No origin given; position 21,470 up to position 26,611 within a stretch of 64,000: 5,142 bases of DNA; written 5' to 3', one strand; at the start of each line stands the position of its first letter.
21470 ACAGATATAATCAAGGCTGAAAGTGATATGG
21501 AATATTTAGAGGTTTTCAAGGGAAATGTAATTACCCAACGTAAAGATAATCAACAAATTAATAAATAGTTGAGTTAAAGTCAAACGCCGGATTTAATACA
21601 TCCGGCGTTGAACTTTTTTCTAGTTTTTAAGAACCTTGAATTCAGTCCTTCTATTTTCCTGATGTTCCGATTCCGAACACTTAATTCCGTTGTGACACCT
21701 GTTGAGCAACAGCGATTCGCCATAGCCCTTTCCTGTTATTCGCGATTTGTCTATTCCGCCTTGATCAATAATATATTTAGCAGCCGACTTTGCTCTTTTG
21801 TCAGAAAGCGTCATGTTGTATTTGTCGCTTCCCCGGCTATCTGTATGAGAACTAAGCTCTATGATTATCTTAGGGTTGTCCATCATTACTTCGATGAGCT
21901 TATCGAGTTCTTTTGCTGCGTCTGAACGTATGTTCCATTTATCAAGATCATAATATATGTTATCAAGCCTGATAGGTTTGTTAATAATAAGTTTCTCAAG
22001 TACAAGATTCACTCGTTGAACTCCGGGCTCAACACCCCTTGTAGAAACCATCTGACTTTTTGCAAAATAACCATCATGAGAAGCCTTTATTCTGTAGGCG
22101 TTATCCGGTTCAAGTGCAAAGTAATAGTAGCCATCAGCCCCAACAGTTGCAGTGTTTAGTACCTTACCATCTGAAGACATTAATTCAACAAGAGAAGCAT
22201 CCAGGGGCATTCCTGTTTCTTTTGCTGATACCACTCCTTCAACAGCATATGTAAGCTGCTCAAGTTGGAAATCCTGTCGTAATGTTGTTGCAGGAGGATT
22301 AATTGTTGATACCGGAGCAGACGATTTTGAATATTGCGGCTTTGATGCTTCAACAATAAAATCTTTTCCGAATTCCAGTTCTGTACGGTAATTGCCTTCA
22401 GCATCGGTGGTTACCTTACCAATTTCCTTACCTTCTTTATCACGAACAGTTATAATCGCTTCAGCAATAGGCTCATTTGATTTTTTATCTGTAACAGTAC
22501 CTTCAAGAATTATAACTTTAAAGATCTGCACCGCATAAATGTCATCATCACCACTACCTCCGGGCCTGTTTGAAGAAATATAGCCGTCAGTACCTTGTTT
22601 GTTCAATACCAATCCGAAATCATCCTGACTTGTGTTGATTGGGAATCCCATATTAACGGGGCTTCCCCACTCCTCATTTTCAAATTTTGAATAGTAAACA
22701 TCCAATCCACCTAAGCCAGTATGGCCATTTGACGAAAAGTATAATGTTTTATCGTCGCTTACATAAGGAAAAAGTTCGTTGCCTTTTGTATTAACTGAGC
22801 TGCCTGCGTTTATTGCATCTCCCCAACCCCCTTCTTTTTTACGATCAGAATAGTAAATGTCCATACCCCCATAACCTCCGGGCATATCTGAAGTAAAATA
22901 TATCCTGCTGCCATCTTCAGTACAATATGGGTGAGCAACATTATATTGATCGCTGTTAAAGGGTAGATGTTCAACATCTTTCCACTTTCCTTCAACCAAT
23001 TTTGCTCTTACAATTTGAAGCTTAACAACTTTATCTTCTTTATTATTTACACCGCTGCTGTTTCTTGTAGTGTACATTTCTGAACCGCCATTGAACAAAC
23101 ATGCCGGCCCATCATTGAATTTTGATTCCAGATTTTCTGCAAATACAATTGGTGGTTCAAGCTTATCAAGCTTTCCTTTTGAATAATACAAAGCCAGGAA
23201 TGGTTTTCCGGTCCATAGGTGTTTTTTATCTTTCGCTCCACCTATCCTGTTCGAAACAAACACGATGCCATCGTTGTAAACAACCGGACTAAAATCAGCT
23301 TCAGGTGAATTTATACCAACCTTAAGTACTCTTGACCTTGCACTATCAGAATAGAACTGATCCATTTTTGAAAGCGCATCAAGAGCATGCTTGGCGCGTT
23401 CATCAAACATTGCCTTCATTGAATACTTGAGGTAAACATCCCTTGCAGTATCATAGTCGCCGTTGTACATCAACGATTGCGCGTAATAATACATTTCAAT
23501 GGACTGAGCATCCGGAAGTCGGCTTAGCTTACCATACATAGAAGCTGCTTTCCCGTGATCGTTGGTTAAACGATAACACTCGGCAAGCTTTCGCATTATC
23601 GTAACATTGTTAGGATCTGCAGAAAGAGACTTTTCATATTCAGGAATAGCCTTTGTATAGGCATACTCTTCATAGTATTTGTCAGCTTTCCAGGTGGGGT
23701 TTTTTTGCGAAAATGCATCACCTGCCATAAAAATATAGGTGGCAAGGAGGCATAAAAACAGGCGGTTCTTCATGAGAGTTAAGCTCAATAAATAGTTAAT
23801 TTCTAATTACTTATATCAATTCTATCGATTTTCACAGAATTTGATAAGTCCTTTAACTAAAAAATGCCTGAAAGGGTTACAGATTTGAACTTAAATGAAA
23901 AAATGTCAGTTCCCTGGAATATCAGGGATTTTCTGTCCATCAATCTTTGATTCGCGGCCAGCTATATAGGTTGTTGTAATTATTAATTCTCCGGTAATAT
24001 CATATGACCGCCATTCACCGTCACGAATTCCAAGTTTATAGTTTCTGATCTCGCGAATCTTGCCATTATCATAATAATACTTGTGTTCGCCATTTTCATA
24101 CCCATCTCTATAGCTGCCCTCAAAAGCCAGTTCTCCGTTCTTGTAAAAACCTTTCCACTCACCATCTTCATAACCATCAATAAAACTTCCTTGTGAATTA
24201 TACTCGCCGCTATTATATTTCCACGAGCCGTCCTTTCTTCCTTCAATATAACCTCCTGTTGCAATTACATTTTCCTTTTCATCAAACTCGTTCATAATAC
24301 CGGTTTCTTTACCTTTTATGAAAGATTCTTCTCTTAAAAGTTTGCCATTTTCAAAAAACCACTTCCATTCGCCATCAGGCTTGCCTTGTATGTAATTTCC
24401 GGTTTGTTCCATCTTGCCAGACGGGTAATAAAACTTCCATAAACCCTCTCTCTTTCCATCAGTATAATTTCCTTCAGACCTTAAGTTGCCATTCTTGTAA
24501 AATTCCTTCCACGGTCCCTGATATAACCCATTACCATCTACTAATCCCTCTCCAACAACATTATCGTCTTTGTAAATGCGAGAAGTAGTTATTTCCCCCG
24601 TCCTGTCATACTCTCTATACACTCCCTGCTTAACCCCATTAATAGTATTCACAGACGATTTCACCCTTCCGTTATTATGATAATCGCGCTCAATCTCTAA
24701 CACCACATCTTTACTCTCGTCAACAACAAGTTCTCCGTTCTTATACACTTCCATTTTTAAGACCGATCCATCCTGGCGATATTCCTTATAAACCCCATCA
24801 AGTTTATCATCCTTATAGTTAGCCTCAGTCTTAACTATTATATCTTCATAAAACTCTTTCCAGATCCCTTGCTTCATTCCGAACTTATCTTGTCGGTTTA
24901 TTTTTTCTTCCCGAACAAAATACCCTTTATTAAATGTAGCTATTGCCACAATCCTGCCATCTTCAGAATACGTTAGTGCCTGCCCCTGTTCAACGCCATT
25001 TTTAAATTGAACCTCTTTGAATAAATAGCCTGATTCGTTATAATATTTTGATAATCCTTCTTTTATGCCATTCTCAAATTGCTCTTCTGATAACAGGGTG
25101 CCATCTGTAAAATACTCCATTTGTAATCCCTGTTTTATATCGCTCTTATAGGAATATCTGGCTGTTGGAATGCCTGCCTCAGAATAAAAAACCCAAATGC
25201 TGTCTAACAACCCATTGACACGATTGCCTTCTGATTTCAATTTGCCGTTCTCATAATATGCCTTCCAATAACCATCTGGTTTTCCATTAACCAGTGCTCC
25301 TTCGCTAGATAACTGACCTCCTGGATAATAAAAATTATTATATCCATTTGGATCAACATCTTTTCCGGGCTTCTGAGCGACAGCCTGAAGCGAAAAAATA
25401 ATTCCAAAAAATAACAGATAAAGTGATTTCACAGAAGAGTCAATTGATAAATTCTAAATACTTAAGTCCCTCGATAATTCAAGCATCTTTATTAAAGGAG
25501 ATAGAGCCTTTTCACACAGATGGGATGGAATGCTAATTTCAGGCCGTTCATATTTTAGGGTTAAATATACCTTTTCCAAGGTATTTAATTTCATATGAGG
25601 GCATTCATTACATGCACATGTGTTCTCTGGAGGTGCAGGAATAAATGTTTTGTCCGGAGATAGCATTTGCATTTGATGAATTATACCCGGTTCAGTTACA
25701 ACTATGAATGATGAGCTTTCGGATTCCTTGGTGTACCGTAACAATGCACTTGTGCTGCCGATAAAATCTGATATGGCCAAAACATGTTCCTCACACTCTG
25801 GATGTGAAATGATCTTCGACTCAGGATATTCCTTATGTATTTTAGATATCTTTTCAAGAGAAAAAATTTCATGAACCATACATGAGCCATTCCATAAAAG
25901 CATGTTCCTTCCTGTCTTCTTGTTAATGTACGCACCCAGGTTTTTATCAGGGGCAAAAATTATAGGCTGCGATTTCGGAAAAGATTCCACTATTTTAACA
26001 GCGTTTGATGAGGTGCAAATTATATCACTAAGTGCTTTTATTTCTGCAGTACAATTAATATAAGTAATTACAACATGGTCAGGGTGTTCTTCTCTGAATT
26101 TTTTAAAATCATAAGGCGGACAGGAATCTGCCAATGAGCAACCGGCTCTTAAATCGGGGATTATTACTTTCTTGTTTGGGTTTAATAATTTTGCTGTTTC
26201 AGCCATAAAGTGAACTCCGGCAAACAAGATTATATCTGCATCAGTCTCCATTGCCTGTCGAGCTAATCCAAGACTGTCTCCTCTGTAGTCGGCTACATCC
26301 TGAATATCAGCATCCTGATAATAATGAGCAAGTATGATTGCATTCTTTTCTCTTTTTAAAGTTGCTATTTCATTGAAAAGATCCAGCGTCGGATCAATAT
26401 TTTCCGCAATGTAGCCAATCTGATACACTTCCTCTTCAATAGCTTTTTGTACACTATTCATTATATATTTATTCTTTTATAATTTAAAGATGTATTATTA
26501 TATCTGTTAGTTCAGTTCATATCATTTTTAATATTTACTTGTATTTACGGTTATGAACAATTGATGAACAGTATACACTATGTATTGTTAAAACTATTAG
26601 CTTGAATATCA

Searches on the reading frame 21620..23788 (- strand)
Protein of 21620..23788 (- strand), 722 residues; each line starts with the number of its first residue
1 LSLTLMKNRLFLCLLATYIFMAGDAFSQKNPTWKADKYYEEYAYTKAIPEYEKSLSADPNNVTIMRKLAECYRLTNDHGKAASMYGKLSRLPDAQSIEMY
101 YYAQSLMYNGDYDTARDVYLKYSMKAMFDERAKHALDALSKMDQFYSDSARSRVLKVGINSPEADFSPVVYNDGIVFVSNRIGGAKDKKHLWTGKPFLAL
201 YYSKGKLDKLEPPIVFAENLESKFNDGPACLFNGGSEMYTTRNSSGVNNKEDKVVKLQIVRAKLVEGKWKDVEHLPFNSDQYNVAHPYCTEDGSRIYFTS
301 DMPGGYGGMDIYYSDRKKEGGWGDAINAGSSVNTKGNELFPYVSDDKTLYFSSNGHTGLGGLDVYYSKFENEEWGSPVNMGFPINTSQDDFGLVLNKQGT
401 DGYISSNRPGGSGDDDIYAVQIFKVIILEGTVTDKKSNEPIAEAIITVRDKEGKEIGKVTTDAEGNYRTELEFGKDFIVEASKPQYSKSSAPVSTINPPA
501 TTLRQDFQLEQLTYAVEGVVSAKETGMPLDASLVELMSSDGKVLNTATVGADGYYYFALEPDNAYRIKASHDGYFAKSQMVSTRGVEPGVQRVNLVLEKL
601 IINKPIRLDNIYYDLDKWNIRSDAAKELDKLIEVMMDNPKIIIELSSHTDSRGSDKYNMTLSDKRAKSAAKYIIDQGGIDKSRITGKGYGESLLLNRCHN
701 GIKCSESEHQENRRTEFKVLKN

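Call 22: search_protein_families(library=pfam, proteins=[window:21620-23788:-], max_evalue=0.001)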
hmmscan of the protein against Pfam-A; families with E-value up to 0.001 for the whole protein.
window:21620-23788:- (722 aa): 16 families
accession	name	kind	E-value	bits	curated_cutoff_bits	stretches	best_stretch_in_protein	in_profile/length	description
PF13620.12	CarboxypepD_reg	-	3.1e-20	72.8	32.3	2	428-510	2-82/82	Carboxypeptidase regulatory-like domain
PF00691.25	OmpA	-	1.2e-14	54.9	27.2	1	612-698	1-88/98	OmpA family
PF07676.18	PD40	-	4.9e-13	49.1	20.9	0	331-365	4-37/38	WD40-like Beta Propeller Repeat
PF13715.12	CarbopepD_reg_2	-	1.1e-08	35.4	32.2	1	429-518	2-85/88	CarboxypepD_reg-like domain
PF17210.9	SdrD_B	-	1.8e-08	35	29.7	0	436-487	19-70/112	SdrD B-like domain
PF11974.14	bMG3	-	1.9e-08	34.6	34.9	1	432-481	19-74/103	Bacterial alpha-2-macroglobulin MG3 domain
PF14559.12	TPR_19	-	2.4e-07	31.4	25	1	40-88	3-51/68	Tetratricopeptide repeat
PF17936.7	Big_6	-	2.9e-07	31.1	27.6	0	442-472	23-53/83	Bacterial Ig domain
PF17802.7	SpaA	-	1.8e-06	28.5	23.1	1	433-484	8-62/91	Prealbumin-like fold domain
PF07719.23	TPR_2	-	4.5e-05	23.7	27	0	99-121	4-26/34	Tetratricopeptide repeat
PF13424.12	TPR_12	-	7e-05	23.4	30.1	0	44-87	26-70/77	Tetratricopeptide repeat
PF12895.13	ANAPC3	-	9.7e-05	23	27.2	1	42-121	3-81/82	Anaphase-promoting complex, cyclosome, subunit 3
PF13431.12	TPR_17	-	9.9e-05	22.8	24.4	0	51-81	2-32/34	Tetratricopeptide repeat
PF13428.12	TPR_14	-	0.00012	22.9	23.5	0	100-122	5-27/44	Tetratricopeptide repeat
PF13432.12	TPR_16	-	0.00025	21.8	32.7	0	44-82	13-51/65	Tetratricopeptide repeat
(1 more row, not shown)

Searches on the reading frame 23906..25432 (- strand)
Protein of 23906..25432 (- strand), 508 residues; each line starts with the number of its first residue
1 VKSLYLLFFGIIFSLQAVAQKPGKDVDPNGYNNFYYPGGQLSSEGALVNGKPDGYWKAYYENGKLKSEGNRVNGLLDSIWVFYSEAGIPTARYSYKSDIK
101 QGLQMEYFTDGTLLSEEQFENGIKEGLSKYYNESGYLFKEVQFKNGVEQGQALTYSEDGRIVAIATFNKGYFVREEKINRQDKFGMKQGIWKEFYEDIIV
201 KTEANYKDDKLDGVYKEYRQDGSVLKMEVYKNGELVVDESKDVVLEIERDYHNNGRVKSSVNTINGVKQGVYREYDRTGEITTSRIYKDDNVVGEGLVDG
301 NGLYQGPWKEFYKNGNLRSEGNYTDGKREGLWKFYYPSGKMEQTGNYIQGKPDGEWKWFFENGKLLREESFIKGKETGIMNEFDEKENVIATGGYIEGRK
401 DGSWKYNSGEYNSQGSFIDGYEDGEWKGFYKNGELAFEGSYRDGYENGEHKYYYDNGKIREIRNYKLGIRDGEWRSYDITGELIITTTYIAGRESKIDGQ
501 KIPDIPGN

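Call 39: search_protein_families(library=pfam, proteins=[window:23906-25432:-], max_evalue=0.0001)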
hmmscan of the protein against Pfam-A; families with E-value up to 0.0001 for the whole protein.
window:23906-25432:- (508 aa): 1 family
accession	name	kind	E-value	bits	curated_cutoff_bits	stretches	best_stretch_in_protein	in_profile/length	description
PF07661.19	MORN_2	-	1.8e-46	151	29.6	1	353-372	2-21/22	MORN repeat variant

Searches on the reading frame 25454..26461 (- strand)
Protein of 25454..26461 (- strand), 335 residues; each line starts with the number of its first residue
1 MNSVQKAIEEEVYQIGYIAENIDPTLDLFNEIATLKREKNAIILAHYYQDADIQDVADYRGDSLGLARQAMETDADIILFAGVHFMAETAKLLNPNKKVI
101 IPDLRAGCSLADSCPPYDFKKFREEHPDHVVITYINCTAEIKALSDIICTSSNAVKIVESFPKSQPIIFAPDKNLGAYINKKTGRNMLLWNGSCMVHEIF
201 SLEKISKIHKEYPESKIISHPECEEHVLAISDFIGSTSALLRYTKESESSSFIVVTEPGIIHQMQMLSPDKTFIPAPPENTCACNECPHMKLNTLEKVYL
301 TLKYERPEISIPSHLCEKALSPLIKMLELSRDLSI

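Call 39: search_protein_families(library=pfam, proteins=[window:25454-26461:-], max_evalue=0.0001)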
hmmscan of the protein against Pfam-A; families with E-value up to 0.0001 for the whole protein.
window:25454-26461:- (335 aa): 1 family
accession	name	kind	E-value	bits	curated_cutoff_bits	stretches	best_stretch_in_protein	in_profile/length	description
PF02445.21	NadA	-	5.7e-122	406.9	27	1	31-328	2-295/295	Quinolinate synthetase A protein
